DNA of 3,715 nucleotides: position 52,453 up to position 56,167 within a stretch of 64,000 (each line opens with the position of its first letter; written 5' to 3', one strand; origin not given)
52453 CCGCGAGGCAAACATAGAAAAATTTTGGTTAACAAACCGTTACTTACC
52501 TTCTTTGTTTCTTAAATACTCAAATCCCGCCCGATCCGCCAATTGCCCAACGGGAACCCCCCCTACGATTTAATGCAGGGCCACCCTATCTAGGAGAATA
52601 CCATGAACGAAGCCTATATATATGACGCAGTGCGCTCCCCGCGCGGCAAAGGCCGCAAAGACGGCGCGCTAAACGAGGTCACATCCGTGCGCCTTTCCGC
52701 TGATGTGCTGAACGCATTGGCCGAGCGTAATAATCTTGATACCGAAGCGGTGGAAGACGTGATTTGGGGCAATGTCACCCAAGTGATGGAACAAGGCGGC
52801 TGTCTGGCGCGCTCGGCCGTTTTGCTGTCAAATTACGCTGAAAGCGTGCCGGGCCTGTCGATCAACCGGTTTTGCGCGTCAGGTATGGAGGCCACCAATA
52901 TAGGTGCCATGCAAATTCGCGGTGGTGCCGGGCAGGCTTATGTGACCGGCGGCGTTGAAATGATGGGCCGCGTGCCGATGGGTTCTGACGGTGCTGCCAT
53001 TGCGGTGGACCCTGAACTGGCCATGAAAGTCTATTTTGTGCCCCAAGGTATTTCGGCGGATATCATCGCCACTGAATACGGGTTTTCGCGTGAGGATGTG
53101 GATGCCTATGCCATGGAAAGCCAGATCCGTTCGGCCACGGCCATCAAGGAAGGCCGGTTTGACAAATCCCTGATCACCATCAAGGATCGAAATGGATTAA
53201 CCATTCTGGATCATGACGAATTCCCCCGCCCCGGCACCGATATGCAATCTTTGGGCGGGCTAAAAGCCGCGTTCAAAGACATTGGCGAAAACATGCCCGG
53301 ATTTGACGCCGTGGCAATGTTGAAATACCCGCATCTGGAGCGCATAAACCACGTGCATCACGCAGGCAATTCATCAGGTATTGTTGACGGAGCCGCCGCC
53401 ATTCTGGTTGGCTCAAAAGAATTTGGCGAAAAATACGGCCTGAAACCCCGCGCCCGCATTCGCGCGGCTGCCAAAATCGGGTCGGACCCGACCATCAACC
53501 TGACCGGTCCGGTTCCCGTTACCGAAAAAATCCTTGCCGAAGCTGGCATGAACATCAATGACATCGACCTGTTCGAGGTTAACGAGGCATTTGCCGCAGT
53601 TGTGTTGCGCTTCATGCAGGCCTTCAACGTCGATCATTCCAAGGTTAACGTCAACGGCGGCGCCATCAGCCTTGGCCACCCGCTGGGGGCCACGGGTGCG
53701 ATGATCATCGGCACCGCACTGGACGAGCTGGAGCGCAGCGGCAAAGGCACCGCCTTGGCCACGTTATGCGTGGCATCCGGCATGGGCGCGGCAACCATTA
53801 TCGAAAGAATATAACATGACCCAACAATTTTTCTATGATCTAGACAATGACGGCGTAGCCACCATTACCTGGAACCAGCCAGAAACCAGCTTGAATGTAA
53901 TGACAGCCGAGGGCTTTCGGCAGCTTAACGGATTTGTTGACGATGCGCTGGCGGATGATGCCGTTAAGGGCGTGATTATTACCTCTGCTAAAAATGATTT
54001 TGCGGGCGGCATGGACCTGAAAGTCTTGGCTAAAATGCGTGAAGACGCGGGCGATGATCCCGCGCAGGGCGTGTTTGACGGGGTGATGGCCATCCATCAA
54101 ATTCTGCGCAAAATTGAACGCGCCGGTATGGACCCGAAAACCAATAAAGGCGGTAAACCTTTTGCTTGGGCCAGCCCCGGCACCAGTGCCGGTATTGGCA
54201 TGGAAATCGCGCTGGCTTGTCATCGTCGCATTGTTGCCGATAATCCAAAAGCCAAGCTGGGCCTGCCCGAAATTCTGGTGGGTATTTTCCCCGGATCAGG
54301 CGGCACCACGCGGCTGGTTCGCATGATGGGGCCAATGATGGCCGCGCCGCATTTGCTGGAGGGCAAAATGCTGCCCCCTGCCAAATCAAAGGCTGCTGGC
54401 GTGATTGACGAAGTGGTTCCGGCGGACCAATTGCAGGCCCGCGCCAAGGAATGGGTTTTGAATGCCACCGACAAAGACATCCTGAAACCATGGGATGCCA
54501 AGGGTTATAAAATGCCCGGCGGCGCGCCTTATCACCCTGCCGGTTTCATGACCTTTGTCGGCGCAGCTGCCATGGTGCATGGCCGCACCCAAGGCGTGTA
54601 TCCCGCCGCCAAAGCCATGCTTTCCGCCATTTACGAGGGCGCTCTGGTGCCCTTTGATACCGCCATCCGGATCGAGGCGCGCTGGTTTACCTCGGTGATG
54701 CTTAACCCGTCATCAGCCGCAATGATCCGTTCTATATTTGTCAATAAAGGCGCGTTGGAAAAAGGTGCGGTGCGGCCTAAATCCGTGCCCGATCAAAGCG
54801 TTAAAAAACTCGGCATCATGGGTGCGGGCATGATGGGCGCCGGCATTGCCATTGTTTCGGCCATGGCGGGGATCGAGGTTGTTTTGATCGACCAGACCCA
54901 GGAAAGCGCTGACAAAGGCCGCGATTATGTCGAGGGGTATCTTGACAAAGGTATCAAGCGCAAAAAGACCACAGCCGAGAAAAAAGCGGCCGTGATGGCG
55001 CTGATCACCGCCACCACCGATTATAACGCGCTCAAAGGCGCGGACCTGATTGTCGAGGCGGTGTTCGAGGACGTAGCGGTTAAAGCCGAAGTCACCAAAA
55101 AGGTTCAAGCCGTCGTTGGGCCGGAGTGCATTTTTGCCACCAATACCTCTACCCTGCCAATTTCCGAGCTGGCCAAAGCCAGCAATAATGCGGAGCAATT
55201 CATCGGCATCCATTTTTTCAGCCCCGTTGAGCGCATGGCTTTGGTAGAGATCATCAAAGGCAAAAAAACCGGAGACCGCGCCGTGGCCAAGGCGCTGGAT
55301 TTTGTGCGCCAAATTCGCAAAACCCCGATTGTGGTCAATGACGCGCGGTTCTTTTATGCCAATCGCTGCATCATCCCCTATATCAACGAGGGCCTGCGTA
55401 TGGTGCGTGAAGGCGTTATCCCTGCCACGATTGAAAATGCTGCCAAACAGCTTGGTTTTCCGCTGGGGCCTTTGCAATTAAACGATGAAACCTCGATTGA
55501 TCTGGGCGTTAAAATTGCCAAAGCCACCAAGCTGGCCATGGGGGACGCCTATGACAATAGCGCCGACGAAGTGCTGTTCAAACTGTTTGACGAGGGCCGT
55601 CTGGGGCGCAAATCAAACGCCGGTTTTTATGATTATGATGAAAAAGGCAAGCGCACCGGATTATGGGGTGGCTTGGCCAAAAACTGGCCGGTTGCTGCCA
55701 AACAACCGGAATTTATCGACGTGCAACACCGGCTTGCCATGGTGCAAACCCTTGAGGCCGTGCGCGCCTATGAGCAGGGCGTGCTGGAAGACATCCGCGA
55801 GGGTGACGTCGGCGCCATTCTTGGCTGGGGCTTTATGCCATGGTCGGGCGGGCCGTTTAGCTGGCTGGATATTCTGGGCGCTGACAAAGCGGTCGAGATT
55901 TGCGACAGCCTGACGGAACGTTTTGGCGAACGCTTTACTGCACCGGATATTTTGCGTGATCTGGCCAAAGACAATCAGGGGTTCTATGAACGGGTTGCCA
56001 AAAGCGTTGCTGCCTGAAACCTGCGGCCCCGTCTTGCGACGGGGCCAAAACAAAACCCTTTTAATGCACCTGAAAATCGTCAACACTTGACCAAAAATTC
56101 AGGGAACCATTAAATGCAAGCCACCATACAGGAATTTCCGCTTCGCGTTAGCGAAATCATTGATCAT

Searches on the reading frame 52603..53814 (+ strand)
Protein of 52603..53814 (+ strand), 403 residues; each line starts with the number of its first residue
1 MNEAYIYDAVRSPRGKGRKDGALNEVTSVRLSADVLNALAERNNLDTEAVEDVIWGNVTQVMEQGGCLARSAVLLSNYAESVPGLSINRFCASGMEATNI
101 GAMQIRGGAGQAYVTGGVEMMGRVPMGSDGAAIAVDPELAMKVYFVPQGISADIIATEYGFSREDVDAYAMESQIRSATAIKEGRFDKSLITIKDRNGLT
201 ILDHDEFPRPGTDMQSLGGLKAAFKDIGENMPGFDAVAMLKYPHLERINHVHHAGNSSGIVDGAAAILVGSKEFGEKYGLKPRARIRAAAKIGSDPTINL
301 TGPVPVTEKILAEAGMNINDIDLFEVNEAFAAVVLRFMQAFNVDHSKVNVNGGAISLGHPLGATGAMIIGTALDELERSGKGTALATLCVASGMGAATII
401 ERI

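Call 34: search_protein_families(library=pfam, proteins=[window:52603-53814:+], max_evalue=0.0001)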
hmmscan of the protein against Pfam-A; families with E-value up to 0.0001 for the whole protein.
window:52603-53814:+ (403 aa): 2 families
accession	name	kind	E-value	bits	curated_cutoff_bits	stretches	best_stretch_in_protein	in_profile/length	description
PF00108.29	Thiolase_N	-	9e-48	163.3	26.4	1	5-228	2-237/260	Thiolase, N-terminal domain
PF02803.24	Thiolase_C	-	2.1e-42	144.1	27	1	280-402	1-123/123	Thiolase, C-terminal domain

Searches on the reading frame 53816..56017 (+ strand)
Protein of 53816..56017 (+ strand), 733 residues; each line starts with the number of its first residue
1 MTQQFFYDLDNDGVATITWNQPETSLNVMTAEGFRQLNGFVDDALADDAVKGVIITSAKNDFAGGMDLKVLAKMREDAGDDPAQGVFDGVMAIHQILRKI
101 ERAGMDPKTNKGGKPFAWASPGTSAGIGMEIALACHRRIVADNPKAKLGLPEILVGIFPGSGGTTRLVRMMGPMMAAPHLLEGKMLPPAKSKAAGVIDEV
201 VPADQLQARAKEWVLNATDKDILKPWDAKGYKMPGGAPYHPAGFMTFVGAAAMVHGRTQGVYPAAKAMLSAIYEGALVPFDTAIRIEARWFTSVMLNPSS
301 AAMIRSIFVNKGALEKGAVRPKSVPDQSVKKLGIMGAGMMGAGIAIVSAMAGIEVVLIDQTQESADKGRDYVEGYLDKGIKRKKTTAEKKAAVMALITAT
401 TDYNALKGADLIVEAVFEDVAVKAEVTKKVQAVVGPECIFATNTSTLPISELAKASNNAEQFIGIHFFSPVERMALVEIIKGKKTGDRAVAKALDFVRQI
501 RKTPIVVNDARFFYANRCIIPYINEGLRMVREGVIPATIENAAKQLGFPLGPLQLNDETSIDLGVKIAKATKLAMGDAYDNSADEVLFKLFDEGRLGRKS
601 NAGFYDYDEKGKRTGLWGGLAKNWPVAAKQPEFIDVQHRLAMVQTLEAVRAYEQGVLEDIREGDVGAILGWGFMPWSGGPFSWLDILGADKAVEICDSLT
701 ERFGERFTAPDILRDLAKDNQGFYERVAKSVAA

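Call 33: search_protein_families(library=pfam, proteins=[window:53816-56017:+], max_evalue=0.0001)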
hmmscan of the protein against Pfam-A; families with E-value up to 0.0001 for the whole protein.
window:53816-56017:+ (733 aa): 4 families
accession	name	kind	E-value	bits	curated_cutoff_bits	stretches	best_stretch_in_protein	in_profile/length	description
PF02737.24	3HCDH_N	-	2.3e-60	204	22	1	331-509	1-179/180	3-hydroxyacyl-CoA dehydrogenase, NAD binding domain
PF00725.27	3HCDH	-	6.2e-28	97.6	22.1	1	513-607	2-97/97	3-hydroxyacyl-CoA dehydrogenase, C-terminal domain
PF00378.25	ECH_1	-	1e-25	91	27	1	11-215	3-188/251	Enoyl-CoA hydratase/isomerase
PF16113.10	ECH_2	-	8.9e-13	48.9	27.2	1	15-211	2-182/335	Enoyl-CoA hydratase/isomerase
